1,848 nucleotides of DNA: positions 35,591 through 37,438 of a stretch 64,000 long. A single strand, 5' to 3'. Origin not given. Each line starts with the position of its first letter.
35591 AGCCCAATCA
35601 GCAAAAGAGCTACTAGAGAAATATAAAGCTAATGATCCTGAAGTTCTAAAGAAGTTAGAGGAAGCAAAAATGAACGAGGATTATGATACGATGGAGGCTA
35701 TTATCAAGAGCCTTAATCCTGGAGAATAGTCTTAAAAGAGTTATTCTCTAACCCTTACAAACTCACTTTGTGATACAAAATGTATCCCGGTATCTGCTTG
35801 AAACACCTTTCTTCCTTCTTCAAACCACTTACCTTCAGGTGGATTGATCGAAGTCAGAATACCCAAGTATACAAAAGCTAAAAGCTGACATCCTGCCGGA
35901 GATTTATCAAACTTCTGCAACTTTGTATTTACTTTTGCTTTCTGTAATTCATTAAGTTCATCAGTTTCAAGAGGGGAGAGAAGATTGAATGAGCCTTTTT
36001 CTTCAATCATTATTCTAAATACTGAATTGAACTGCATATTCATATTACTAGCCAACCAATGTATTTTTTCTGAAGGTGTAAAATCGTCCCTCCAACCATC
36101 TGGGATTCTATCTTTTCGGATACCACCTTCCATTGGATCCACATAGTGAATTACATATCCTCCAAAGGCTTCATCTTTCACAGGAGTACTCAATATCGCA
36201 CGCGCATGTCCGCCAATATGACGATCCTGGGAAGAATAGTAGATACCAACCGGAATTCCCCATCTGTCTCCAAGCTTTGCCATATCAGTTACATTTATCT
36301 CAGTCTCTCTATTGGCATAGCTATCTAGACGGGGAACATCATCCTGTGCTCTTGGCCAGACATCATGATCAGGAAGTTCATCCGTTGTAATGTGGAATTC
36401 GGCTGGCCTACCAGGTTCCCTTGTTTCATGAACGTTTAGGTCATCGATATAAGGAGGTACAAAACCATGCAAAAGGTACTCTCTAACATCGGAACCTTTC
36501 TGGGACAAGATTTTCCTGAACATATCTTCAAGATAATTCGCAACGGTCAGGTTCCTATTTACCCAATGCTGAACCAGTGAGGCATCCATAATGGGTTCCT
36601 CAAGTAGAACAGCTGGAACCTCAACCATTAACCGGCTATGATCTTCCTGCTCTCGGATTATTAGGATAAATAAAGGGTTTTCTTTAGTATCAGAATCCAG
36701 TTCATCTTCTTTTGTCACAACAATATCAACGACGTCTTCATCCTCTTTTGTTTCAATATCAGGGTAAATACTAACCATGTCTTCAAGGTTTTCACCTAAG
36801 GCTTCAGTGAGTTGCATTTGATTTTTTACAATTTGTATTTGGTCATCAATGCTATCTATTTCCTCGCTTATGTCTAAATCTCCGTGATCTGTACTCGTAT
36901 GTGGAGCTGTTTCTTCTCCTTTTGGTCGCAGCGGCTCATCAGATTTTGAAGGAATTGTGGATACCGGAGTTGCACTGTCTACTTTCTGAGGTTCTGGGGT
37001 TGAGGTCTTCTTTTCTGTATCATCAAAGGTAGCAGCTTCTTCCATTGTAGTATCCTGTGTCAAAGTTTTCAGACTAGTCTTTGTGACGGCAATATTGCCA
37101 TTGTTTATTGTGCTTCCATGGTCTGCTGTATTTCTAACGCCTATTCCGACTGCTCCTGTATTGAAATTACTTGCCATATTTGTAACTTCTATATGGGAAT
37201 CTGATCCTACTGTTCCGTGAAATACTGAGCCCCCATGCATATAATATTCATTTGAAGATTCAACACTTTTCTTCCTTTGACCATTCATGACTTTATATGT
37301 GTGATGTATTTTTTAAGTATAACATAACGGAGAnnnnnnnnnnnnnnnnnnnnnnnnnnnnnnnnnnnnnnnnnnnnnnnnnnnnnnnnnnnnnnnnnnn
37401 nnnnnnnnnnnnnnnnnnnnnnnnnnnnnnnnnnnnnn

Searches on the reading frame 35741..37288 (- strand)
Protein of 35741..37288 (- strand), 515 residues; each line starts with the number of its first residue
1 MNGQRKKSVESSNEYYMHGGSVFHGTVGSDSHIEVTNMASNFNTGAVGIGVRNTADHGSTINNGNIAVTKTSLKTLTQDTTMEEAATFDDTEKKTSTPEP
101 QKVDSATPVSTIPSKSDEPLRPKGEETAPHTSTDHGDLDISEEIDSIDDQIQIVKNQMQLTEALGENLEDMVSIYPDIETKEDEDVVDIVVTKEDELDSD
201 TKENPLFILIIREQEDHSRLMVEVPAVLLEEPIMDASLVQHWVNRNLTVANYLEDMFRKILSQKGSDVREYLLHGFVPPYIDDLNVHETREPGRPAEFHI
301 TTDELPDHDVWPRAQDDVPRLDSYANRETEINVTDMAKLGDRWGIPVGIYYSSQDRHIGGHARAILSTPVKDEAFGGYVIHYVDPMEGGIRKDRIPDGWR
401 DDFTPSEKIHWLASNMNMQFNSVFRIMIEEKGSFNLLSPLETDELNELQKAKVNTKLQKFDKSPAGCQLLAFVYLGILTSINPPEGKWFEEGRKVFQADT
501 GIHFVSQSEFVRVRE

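Call 10: search_protein_families(library=pfam, proteins=[window:35741-37288:-], max_evalue=0.01)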
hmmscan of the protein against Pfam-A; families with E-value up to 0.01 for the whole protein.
window:35741-37288:- (515 aa): 0 families

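Call 11: search_protein_families(library=ncbifam, proteins=[window:35741-37288:-], max_evalue=0.01)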
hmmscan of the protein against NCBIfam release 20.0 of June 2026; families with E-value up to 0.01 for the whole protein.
window:35741-37288:- (515 aa): 0 families

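Call 13: find_homologous_proteins(query=window:35741-37288:-)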
Query window:35741-37288:- (515 aa): 1 proteins with E <= 0.001 among 6271 candidates.
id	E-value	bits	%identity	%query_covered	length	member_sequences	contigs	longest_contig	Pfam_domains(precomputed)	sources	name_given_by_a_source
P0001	0.0e+0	1172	100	100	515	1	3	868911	-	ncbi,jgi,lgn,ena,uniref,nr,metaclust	ncbi:MAG: hypothetical protein UT34_C0001G0335 [candidate division WS6 bacterium GW2011_GWF2_39_15]|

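Call 14: find_encoding_contigs(protein=P0001, flank=10000, max_places=10)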
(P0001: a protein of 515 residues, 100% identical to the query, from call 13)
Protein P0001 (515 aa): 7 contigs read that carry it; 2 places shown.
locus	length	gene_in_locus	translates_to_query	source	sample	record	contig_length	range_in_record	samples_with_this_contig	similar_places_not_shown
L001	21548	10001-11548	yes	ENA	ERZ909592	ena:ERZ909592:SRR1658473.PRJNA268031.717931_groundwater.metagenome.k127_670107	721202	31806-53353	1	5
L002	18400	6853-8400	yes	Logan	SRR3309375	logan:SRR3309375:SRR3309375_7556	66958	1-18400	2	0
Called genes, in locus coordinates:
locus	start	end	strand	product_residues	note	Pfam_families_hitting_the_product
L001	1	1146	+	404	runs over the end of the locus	PF13399:LytR_C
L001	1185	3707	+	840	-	PF26449:DUF8128, PF10412:TrwB_AAD_bind (weak)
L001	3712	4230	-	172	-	-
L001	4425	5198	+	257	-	PF20772:TACO1_YebC_N, PF01709:Transcrip_reg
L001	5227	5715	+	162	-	PF02075:RuvC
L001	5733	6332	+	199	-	PF01330:RuvA_N, PF00633:HHH (faint), PF14520:HHH_5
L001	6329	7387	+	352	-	PF05496:RuvB_N, PF13191:AAA_16 (faint), PF00004:AAA, PF07728:AAA_5, PF17864:AAA_lid_4, PF05491:WHD_RuvB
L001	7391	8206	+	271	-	-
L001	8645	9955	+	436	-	PF02899:Phage_int_SAM_1 (faint), PF00589:Phage_integrase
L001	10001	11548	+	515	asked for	-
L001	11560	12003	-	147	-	-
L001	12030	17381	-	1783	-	-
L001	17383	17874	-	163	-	-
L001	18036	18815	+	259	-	PF00535:Glycos_transf_2, PF10111:Glyco_tranf_2_2, PF13641:Glyco_tranf_2_3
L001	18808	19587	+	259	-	-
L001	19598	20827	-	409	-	PF00534:Glycos_transf_1 (weak)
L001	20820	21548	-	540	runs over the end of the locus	-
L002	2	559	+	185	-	?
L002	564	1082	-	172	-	-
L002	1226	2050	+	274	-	PF20772:TACO1_YebC_N, PF01709:Transcrip_reg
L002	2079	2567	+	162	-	PF02075:RuvC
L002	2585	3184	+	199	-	PF01330:RuvA_N, PF00633:HHH (faint), PF14520:HHH_5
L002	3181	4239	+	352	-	PF05496:RuvB_N, PF13191:AAA_16 (faint), PF00004:AAA, PF07728:AAA_5, PF17864:AAA_lid_4, PF05491:WHD_RuvB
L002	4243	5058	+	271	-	-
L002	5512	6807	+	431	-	PF02899:Phage_int_SAM_1 (faint), PF00589:Phage_integrase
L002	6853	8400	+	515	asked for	-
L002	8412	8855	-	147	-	-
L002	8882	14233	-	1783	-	-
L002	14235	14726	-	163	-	-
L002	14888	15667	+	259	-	PF00535:Glycos_transf_2, PF10111:Glyco_tranf_2_2, PF13641:Glyco_tranf_2_3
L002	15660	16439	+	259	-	-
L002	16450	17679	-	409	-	PF00534:Glycos_transf_1 (weak)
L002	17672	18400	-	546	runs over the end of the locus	-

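Call 61: predict_structure(protein=window:35741-37288:-)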
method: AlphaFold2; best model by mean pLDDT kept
length: 515 residues; sequences in the alignment: 1
mean_pLDDT: 32.7   pTM: 0.19
mean pLDDT of the five models: 32.7, 27.8, 27.5, 25.0, 24.9
residues with pLDDT >= 90: 0; 70-90: 0; 50-70: 4; < 50: 511
segments of 3 or more residues with pLDDT < 50: 1-118, 120-145, 147-489, 494-515
pLDDT, mean of each block of 10 residues (from residue 1): 28 30 33 33 34 33 29 27 29 31 30 32 31 34 39 29 31 28 31 33 32 32 30 31 37 38 32 26 34 34 33 27 29 34 31 28 29 28 30 34 33 33 33 34 37 34 45 41 42 44 37 27
secondary structure, 60 per line:
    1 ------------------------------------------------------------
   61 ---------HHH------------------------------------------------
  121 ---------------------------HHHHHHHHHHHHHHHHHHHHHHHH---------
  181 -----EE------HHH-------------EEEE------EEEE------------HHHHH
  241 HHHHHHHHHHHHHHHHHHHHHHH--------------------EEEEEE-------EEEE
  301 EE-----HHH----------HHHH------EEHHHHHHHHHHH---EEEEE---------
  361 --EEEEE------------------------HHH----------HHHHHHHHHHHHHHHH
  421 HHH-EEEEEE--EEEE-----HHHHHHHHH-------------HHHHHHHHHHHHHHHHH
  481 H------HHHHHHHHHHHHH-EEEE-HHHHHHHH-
elements in order: H148-171 E210-213 E220-223 H236-263 E284-289 E297-302 H321-324 H333-343 E347-351 E363-367 H405-423 E425-430 E433-436 H442-450 H464-481 H488-500 E502-505 H507-514

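Call 62: search_protein_families(library=phrogs, proteins=[window:35741-37288:-], max_evalue=0.01)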
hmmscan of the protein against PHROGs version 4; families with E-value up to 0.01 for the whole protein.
window:35741-37288:- (515 aa): 0 families

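Call 63: search_solved_structures(query=window:35741-37288:-, max_evalue=1)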
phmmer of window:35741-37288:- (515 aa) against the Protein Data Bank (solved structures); distinct sequences matched with E-value up to 1: 0.

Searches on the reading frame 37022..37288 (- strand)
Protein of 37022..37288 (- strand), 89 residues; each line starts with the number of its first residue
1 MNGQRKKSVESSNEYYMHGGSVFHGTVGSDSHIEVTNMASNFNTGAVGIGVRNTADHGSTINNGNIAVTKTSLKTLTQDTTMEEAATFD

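Call 48: search_protein_representatives(alignment_id=A2)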
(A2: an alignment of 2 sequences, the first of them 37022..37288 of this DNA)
Query: 2 sequences, 89 profile positions. Proteins with E-value up to 0.001 (for the whole library): 2; up to 1e-10: 2; up to 1e-30: 1. The best 2 are listed.
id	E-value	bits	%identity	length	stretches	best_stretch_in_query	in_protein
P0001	3.7e-48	177.5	-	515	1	1-89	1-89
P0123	1.3e-14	70.0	-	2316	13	37-82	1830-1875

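Call 53: find_related_loci(query=A2, collection=metagenome_contigs, flank=10000)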
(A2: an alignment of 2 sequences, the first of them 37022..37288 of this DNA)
Query A2 (89 aa) in metagenome_contigs; peptide patterns used: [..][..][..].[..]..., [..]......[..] (x = any residue, [..] = any of these).
60 stretches matched a pattern, but none encodes a relative of the query by tblastn (E <= 1e-3).

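Call 75: predict_structure(alignment_id=A2)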
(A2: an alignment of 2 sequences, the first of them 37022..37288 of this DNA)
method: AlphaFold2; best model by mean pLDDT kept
length: 89 residues; sequences in the alignment: 2
mean_pLDDT: 43.4   pTM: 0.22
mean pLDDT of the five models: 43.4, 40.9, 40.3, 40.0, 34.0
residues with pLDDT >= 90: 0; 70-90: 0; 50-70: 19; < 50: 70
segments of 3 or more residues with pLDDT < 50: 1-22, 39-48, 55-89
pLDDT, mean of each block of 10 residues (from residue 1): 40 38 52 53 46 47 38 35 40
secondary structure, 60 per line:
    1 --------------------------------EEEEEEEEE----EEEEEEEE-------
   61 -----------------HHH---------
elements in order: E33-41 E46-53
